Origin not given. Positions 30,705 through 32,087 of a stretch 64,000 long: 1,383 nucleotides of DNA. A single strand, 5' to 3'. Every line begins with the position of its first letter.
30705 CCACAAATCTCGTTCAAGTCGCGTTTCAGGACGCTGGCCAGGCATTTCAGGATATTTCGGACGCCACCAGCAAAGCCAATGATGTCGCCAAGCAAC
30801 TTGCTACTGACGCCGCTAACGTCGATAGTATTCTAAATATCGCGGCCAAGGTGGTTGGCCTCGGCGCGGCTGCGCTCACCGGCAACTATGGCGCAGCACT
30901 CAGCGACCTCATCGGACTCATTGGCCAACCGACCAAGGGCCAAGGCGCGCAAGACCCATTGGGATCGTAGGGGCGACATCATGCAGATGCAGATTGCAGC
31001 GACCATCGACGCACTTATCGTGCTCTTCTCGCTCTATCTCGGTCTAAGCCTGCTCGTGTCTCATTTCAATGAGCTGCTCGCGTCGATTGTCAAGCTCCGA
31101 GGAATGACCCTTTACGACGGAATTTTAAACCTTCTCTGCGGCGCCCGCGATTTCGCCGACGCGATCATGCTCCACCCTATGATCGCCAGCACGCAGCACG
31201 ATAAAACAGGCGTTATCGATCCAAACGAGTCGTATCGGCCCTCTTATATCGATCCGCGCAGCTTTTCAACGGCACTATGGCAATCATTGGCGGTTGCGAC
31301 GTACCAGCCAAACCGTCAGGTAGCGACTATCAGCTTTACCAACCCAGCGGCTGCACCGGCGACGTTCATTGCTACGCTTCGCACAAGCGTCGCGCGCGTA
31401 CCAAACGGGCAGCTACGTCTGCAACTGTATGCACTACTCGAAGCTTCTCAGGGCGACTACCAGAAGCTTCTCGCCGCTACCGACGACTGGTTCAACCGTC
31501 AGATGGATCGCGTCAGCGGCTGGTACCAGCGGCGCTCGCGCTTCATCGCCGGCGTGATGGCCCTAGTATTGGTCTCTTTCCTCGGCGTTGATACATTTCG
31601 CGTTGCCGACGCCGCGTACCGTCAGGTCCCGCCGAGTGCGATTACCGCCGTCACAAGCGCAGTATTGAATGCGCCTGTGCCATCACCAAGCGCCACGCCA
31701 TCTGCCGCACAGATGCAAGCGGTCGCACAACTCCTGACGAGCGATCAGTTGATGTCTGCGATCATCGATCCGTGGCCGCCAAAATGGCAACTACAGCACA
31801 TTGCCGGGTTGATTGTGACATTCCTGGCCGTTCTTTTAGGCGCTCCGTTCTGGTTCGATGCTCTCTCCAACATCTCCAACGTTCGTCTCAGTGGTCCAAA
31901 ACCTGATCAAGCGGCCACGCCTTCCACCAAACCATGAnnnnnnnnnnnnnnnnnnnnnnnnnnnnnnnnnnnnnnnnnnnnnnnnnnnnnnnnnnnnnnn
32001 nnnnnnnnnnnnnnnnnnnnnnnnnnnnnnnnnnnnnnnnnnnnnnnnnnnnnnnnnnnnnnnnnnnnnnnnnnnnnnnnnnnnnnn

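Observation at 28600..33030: Lower-GC, translationally coupled six-gene operon of uncharacterised envelope proteins (candidate novel system)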

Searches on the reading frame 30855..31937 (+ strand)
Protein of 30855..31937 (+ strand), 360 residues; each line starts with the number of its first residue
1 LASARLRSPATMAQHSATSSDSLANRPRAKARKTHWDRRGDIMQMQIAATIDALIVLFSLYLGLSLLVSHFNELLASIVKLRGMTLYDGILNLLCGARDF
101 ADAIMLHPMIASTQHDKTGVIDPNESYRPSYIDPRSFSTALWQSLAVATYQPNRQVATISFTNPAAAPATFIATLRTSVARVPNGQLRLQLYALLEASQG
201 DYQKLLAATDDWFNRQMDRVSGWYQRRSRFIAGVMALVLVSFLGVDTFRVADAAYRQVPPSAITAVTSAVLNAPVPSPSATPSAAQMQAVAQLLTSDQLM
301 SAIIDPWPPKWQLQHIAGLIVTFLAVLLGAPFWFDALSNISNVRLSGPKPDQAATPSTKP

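Call 3: search_protein_families(library=pfam, proteins=[window:30855-31937:+], max_evalue=1)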
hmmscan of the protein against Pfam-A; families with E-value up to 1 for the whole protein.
window:30855-31937:+ (360 aa): 0 families

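Call 4: search_protein_families(library=padloc, proteins=[window:30855-31937:+], max_evalue=1)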
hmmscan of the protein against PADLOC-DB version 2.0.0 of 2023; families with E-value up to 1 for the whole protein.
window:30855-31937:+ (360 aa): 0 families

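Call 5: search_protein_families(library=ncbifam, proteins=[window:30855-31937:+], max_evalue=1)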
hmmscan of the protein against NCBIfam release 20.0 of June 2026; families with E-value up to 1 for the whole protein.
window:30855-31937:+ (360 aa): 1 family
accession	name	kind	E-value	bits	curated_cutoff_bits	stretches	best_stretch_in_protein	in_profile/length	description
NF004379.0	PRK05740.2-5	equivalog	0.12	12.1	150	0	233-271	21-59/127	preprotein translocase subunit SecE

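Call 9: find_homologous_proteins(query=window:30981-31937:+, max_evalue=0.001)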
Query window:30981-31937:+ (318 aa): 957 proteins with E <= 0.001 among 8000 candidates; the best 120 are listed.
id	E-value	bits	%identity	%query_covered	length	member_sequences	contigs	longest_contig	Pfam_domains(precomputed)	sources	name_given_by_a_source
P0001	5.8e-203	691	100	100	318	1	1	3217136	-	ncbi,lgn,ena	-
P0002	5.9e-90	320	49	97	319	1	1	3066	-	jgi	jgi:hypothetical protein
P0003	1.1e-74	270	45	96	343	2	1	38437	-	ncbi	ncbi:MAG: hypothetical protein WB609_06720 [Candidatus Cybelea sp.]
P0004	1.5e-71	259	43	98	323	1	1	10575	-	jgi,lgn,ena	jgi:hypothetical protein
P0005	7.6e-71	257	44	96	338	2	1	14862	-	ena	-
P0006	8.3e-71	257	44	96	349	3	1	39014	-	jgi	jgi:hypothetical protein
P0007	5.4e-70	254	45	97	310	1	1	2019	-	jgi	jgi:hypothetical protein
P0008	2.6e-69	252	43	95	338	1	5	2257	-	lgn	-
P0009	1.2e-68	250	42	97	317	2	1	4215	-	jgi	jgi:hypothetical protein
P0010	2.4e-68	249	42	99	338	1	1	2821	-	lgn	-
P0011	3.2e-68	248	42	99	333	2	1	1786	-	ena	-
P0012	6.7e-68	247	41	96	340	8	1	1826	-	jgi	jgi:hypothetical protein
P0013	6.6e-67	244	45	96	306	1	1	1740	-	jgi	jgi:hypothetical protein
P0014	4.3e-66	241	43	97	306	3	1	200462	-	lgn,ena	-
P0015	5.3e-66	241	39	99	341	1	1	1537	-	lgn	-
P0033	2.8e-50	190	37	98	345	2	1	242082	-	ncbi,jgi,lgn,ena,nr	ncbi:MAG: hypothetical protein JO036_05105 [Candidatus Eremiobacteraeota bacterium]|nr:hypothetical 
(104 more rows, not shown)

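Call 11: find_encoding_contigs(protein=P0001, flank=10000, max_places=3)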
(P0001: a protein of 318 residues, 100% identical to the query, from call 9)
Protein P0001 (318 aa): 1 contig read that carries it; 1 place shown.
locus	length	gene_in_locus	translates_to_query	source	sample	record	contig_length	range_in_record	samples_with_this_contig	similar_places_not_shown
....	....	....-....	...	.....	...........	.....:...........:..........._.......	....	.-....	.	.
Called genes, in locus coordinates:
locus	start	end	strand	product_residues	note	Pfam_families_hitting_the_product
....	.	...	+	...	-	?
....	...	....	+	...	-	-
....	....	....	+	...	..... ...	-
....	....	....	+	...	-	-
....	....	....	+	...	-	-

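Call 15: find_encoding_contigs(protein=P0003, flank=8000, max_places=2)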
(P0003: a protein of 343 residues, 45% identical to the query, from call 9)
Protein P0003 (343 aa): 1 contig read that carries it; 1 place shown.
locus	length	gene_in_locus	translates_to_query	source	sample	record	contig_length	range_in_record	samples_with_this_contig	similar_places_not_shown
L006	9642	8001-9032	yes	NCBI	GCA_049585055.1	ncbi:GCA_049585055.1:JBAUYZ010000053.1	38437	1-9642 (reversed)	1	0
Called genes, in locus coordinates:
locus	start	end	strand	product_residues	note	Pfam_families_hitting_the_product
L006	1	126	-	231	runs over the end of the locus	-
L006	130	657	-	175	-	PF06841:Phage_T4_gp19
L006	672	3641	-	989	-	PF02368:Big_2, PF26918:Ig_Eae (weak), PF04984:Phage_sheath_1, PF17482:Phage_sheath_1C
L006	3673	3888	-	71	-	-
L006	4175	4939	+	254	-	PF03704:BTAD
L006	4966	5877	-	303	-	-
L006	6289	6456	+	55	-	-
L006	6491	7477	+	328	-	-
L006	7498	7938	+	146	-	-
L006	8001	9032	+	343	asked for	-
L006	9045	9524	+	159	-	-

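Call 16: find_encoding_contigs(protein=P0014, flank=8000, max_places=2)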
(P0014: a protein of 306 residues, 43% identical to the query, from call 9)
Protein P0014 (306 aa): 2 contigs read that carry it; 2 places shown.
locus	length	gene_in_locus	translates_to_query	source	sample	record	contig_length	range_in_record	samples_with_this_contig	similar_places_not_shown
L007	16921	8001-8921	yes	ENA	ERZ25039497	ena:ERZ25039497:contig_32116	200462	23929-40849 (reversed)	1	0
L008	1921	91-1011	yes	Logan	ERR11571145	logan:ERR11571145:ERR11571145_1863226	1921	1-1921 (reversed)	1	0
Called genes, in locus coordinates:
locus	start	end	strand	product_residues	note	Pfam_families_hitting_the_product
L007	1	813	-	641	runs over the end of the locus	-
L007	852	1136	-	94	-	-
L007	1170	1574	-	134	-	-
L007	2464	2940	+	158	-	-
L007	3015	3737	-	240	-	-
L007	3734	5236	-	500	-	-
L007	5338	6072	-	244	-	PF00959:Phage_lysozyme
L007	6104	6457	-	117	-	-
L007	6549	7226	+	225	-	-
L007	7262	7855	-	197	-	-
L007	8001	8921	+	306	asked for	-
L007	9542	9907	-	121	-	-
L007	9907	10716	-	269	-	PF01833:TIG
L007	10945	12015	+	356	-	-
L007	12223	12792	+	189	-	-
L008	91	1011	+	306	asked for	-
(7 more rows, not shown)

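Call 17: find_encoding_contigs(protein=P0033, flank=8000, max_places=2)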
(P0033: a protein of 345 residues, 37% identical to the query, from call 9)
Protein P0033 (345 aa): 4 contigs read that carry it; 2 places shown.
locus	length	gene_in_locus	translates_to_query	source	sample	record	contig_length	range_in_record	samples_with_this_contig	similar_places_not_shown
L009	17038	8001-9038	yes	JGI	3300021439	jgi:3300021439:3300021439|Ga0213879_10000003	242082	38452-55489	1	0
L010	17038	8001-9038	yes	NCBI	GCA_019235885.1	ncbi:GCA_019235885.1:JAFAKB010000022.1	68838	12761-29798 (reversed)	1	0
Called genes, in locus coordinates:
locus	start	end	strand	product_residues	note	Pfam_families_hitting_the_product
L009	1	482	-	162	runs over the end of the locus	PF01316:Arg_repressor, PF02863:Arg_repressor_C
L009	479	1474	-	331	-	PF02729:OTCace_N, PF00185:OTCace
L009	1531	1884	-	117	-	PF00903:Glyoxalase, PF18029:Glyoxalase_6 (weak)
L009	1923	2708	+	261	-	PF00696:AA_kinase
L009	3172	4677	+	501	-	PF00196:GerE (weak), PF08281:Sigma70_r4_2 (weak)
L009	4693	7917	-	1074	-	-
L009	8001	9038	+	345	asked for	-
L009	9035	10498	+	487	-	PF04185:Phosphoesterase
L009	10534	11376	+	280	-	-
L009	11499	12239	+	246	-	PF00005:ABC_tran, PF13304:AAA_21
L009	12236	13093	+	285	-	PF12679:ABC2_membrane_2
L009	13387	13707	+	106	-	PF01381:HTH_3 (weak)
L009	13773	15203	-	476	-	-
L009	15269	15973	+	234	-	PF09859:Oxygenase-NA, PF13640:2OG-FeII_Oxy_3 (weak)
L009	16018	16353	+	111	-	PF00196:GerE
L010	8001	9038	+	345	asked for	-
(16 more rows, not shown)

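Call 21: find_related_loci(query=A1, collection=genome_contigs, flank=8000)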
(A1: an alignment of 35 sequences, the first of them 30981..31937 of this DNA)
Query A1 (318 aa) in genome_contigs; peptide patterns used: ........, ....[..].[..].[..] (x = any residue, [..] = any of these).
600 stretches matched a pattern (row limit reached: there are more); 569 encode a relative of the query (tblastn E <= 1e-3); the best 80 are kept; 80 distinct loci.
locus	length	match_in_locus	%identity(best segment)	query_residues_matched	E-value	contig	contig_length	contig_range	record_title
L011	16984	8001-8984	42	3-307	2e-74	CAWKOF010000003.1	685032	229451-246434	MAG: Candidatus Eremiobacteraeota bacterium isolate MFD05521.bin.1.223 genome assembly, contig: contig_27501, whole geno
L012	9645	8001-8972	45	2-308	3e-74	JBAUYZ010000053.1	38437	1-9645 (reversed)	MAG: Candidatus Cybelea sp. isolate MFD09279_ilm_asm_bin4 k127_184395, whole genome shotgun sequence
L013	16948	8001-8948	36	6-316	9e-50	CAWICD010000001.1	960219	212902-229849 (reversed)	MAG: Candidatus Eremiobacteraeota bacterium isolate MFD01223.bin.1.54 genome assembly, contig: contig_152, whole genome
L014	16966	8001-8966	34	3-314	8e-44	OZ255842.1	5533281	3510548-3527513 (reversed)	MAG: Candidatus Lustribacter sp. isolate b2d0d710-fbdc-480a-8baf-cd9514fa0254 genome assembly, chromosome: 1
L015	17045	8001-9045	35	9-314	2e-35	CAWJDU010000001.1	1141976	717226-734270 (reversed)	MAG: Candidatus Eremiobacteraeota bacterium isolate MFD09603.bin.2.280 genome assembly, contig: contig_2942, whole genom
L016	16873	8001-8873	29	1-318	2e-34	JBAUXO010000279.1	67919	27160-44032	MAG: Candidatus Sulfotelmatobacter sp. isolate MFD09282_ilm_asm_bin26 k127_329285, whole genome shotgun sequence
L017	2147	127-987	30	2-311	4e-34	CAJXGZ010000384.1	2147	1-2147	MAG TPA_asm: uncultured Rhodospirillales bacterium isolate SRR4028170_bin.18_MetaBAT_v2.12.1_MAG genome assembly, contig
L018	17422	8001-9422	32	1-308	6e-34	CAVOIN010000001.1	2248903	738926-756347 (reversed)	MAG: Candidatus Eremiobacteria bacterium isolate MFD10113.bin.2.131 genome assembly, contig: contig_2228, whole genome s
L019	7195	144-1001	28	9-311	7e-33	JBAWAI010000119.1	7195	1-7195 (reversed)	MAG: Terriglobales bacterium isolate MFD09463_ilm_asm_bin1 k127_90113, whole genome shotgun sequence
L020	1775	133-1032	31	9-318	8e-33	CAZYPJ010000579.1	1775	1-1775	MAG TPA_asm: uncultured Anaerolineales bacterium isolate SRP167436_co1_96 genome assembly, contig: NODE_114332_length_17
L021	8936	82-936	30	6-310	2e-32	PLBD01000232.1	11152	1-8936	MAG: Acidobacteriaceae bacterium isolate bog_257 73.20111000_S1D.39_contig_2722, whole genome shotgun sequence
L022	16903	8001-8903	30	13-302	1e-32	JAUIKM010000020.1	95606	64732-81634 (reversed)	MAG: bacterium isolate Co_bin.359 NODE_2143_length_95606_cov_3.557274, whole genome shotgun sequence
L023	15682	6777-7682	29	9-315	6e-32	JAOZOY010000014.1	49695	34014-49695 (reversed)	MAG: Deltaproteobacteria bacterium isolate GMC4.metabat2.118_sub GMC4_303_length_49695_cov_22.855157, whole genome shotg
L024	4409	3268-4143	29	2-307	4e-32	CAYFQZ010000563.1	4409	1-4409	MAG TPA_asm: uncultured Ignavibacteria bacterium isolate ERP108616_co1_151 genome assembly, contig: k119_1005613, whole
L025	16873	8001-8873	31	9-310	4e-32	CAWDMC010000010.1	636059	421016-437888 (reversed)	MAG: uncultured Acidobacteriota bacterium isolate MFD04944.bin.1.7 genome assembly, contig: contig_22020, whole genome s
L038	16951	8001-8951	28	9-316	5e-30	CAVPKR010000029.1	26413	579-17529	MAG: Terriglobia bacterium isolate MFD10064.bin.2.14 genome assembly, contig: contig_112714, whole genome shotgun sequen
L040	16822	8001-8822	31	18-305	4e-29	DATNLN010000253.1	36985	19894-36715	MAG TPA_asm: Candidatus Acidiferrales bacterium isolate SMAG_U11453 k141_278974, whole genome shotgun sequence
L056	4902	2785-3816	28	9-312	8e-28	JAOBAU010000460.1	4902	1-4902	MAG: Acidobacteria bacterium isolate RYN_27 scaffold_2634140, whole genome shotgun sequence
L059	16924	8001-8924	27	3-302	6e-27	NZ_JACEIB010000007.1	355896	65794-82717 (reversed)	Sphingomonas chungangi strain CGMCC 1.13654 soapdenovo_K_83_8, whole genome shotgun sequence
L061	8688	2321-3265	29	6-318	3e-27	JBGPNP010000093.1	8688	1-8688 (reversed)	MAG: Gaiellaceae bacterium isolate OBJ_0618_7090110_211 k141_6219256_length_8688_cov_16.5864, whole genome shotgun seque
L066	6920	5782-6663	29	9-311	9e-27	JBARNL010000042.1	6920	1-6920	MAG: Candidatus Angelobacter sp. isolate MFD06411_ilm_asm_bin1 k127_10020, whole genome shotgun sequence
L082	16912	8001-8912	28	2-308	1e-25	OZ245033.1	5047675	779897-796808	MAG: Candidatus Multivorans sp. isolate ccabee53-d9e3-4e52-b566-adb1483e4997 genome assembly, chromosome: 1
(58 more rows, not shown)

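Call 27: search_solved_structures(query=A1, max_evalue=1)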
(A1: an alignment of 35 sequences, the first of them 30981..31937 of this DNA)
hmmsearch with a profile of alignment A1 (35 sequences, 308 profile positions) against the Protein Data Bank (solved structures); distinct sequences matched with E-value up to 1: 2.
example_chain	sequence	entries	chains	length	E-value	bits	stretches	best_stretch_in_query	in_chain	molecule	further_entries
9mgw_7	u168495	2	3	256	0.3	14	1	252-284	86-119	LHCA7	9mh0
9mgz_7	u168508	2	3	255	0.45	13.4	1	250-284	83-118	Chlorophyll a-b binding protein, chloroplastic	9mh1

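Call 31: predict_structure(alignment_id=A1)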
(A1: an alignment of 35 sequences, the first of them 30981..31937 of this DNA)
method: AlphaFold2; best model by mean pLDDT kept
length: 318 residues; sequences in the alignment: 35
mean_pLDDT: 84.3   pTM: 0.76
mean pLDDT of the five models: 84.3, 83.7, 83.1, 82.4, 80.5
residues with pLDDT >= 90: 158; 70-90: 104; 50-70: 49; < 50: 7
segments of 3 or more residues with pLDDT < 50: 301-307
pLDDT, mean of each block of 10 residues (from residue 1): 87 89 90 90 94 96 92 70 80 96 92 88 64 94 97 96 97 93 91 94 92 78 77 66 80 79 84 94 82 63 47 61
secondary structure, 60 per line:
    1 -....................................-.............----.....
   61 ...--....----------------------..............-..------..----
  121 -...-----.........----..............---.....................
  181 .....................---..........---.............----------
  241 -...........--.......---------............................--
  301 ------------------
elements in order: H2-37 H39-51 H56-63 H66-69 H92-105 H130-138 H143-156 H160-201 H205-214 H218-230 H242-252 H255-261 H271-298

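Call 35: fold_search(model_id=the predicted structure, library=pdb)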
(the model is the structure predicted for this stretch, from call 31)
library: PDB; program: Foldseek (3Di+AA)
matches with E <= 10: 38; with E <= 0.001: 0
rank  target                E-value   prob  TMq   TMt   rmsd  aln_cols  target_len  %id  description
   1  9hc3                  1.8e+00  0.02  0.11  0.09  31.7       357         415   13  Apo-state structure of the human metabotropic glutamate receptor 5 transmembrane domain freeze-trapped after light activ (released 2025-06-25)
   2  4jeh_B                2.9e+00  0.06  0.12  0.15  16.6       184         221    9  Crystal Structure of Munc18a and Syntaxin1 lacking N-peptide complex (released 2013-07-17)
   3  7wc5                  3.0e+00  0.08  0.16  0.15  13.5       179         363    9  Crystal structure of serotonin 2A receptor in complex with psilocin (released 2022-01-26)
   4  7y12_R                3.3e+00  0.03  0.13  0.15  24.8       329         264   10  Cryo-EM structure of MrgD-Gi complex with beta-alanine (released 2022-07-20)
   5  3rko_D                3.5e+00  0.04  0.13  0.10  21.8       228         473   15  Crystal structure of the membrane domain of respiratory complex I from E. coli at 3.0 angstrom resolution (released 2011-08-03)
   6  8ef5_R                3.5e+00  0.02  0.12  0.13  27.5       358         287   10  Fentanyl-bound mu-opioid receptor-Gi complex (released 2022-11-09)
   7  7nyh_N                3.7e+00  0.02  0.11  0.08  25.6       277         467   11  Respiratory complex I from Escherichia coli - focused refinement of membrane arm (released 2021-08-18)
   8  7rd6                  3.8e+00  0.04  0.15  0.07  24.9       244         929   11  Structure of the S. cerevisiae P4B ATPase lipid flippase in the E2P state (released 2021-09-29)
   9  9ky1_A                4.0e+00  0.01  0.10  0.06  30.9       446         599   12  Structure of human B0AT1-ACE2 complex with compound1 (released 2025-12-10)
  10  8ef5_M                4.6e+00  0.02  0.12  0.13  26.7       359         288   12  Fentanyl-bound mu-opioid receptor-Gi complex (released 2022-11-09)
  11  8yw5_R                5.5e+00  0.02  0.13  0.11  24.5       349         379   13  Cryo-EM structure of the retatrutide-bound human GCGR-Gs complex (released 2024-08-07)
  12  8zmg_A                5.8e+00  0.04  0.14  0.13  14.8       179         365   10  Crystal structure of an inverse agonist antipsychotic drug pimavanserin-bound 5-HT2A (released 2024-08-28)
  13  5ec1_C                6.0e+00  0.04  0.08  0.22  13.8       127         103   12  KcsA with V76ester mutation (released 2016-04-20)
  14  5ebw_C                6.3e+00  0.04  0.07  0.22  14.0       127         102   12  KcsA with G77ester mutation (released 2016-04-20)
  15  6iv3_D                6.3e+00  0.03  0.16  0.18  19.3       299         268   13  Crystal structure of a bacterial Bestrophin homolog from Klebsiella pneumoniae with a mutation W252A (released 2019-11-13)
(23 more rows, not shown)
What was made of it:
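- Tried and rejected: Foldseek of the g4 model against PDB gave a best E-value of 1.8 (call 35).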

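Call 45: search_dna_similar(query=window:30981-31937:+, collection=plasmids, mode=protein, max_evalue=0.001, max_rows=20)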
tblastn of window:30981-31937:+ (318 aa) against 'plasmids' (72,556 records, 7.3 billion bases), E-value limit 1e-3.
Records with a match: 10; places in all: 10; records where one place covers at least 80% of the query: 7.
Best place of each record, by identity: <60% 10.
By first word of the organism name: Rhizobium 3; Paracoccus 1; Hymenobacter 1; Vitreoscilla 1; Caballeronia 1; Kovacikia 1; Nonomuraea 1; Nostoc 1.
By predicted mobility (MOB-suite, as given by PLSDB): non-mobilizable 6; conjugative 3; mobilizable 1.
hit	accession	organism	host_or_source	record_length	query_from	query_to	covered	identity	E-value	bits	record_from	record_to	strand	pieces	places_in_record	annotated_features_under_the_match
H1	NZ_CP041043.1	Paracoccus sp. AK26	pure culture,Hexachlorocyclohexane ...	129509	3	312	97%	27.5%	8e-10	67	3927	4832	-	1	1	hypothetical protein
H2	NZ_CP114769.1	Hymenobacter canadensis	whole organism,lake water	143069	31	312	89%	27.8%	2e-16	87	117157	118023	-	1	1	hypothetical protein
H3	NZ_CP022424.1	Vitreoscilla filiformis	cell culture,Mud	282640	29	308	88%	26.8%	6e-13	77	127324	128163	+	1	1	hypothetical protein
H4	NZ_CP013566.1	Rhizobium phaseoli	Phaseolus vulgaris,Whole ...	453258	29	318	91%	24.9%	5e-13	77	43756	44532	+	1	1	hypothetical protein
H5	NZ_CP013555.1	Rhizobium phaseoli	-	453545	29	318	91%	24.9%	5e-13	77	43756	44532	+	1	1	hypothetical protein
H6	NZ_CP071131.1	Caballeronia sp. M1242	Homo sapiens,ETA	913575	29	310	89%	24.5%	9e-11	70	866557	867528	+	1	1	hypothetical protein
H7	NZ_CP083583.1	Kovacikia minuta CCNUW1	cell culture,fresh water lake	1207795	28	308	88%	23.1%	2e-4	50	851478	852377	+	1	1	record has no annotation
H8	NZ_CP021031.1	Rhizobium sp. NXC14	Phaseolus vulgaris,cell culture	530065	149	310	51%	29.2%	7e-10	67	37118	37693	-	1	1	hypothetical protein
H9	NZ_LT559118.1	Nonomuraea gerenzanensis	-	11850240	123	302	57%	26.2%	8e-7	58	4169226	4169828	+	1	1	none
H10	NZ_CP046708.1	Nostoc sp. ATCC 53789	-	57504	170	309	44%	30.1%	9e-8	61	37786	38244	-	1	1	hypothetical protein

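Call 46: search_dna_similar(query=window:30981-31937:+, collection=phages, mode=protein, max_evalue=0.001, max_rows=20)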
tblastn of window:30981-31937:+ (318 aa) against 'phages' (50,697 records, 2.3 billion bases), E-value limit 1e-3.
No match.
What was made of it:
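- On Holin-endolysin-spanin cassette / T10SS: No g4 copy was found in phages (call 46).
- Closest known: Phage-derived holin-endolysin-spanin lysis cassettes and type 10 secretion systems. Different: No g4 copy in phage genomes (call 46).
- No g4 homologue in 50,697 phage records (call 46).
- Tried and rejected: g4 against 50,697 phage records gave no match (call 46).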

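Call 60: search_protein_families(library=pfam, proteins=[L038:8989-9960:+, L012:4969-5904:-, L018:9588-10448:+, L018:7591-7995:+], max_evalue=0.01)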
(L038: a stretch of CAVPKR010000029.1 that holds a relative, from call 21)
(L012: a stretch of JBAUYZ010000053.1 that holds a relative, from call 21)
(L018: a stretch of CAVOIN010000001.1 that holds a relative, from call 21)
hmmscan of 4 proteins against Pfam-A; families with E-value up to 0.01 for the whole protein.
L038:8989-9960:+ (323 aa): 0 families

L012:4969-5904:- (311 aa): 0 families

L018:9588-10448:+ (286 aa): 2 families
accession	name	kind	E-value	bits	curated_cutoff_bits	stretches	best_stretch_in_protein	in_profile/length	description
PF00112.29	Peptidase_C1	-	1.5e-15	58.3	20.7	1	53-253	1-202/220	Papain family cysteine protease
PF13529.12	Peptidase_C39_2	-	5.2e-06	27.5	24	1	146-241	56-143/143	Peptidase_C39 like family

L018:7591-7995:+ (134 aa): 0 families

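Call 83: get_annotated_region(hit=H4, flank=5000)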
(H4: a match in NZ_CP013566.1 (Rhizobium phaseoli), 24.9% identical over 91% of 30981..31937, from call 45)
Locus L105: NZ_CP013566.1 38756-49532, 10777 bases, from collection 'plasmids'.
description: Rhizobium phaseoli strain N831 plasmid pRphaN831c, complete sequence
organism: Rhizobium phaseoli (NCBI taxid 396)
taxonomy: Bacteria; Pseudomonadota; Alphaproteobacteria; Hyphomicrobiales; Rhizobiaceae; Rhizobium; Rhizobium phaseoli
host: -; source: Phaseolus vulgaris,Whole organism,Legume-root nodule,legume-root nodule; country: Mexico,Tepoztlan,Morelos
typing (MOB-suite, as given by PLSDB): conjugative; replicon rep_cluster_287; relaxase MOBQ; mating-pair formation MPF_T
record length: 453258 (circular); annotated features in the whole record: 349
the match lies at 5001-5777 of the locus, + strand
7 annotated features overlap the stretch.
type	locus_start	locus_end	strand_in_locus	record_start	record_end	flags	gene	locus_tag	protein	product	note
CDS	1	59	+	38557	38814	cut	-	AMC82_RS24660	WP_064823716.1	hypothetical protein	-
CDS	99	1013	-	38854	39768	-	-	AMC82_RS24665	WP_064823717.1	SGNH/GDSL hydrolase family protein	-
CDS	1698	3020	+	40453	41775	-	-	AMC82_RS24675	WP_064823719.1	hypothetical protein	-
CDS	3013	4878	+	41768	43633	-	-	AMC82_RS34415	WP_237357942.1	cell wall hydrolase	-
CDS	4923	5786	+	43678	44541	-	-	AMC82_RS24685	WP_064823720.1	hypothetical protein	-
CDS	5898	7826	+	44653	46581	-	-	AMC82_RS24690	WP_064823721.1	metallophosphoesterase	-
CDS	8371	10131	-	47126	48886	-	-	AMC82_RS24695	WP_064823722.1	hypothetical protein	-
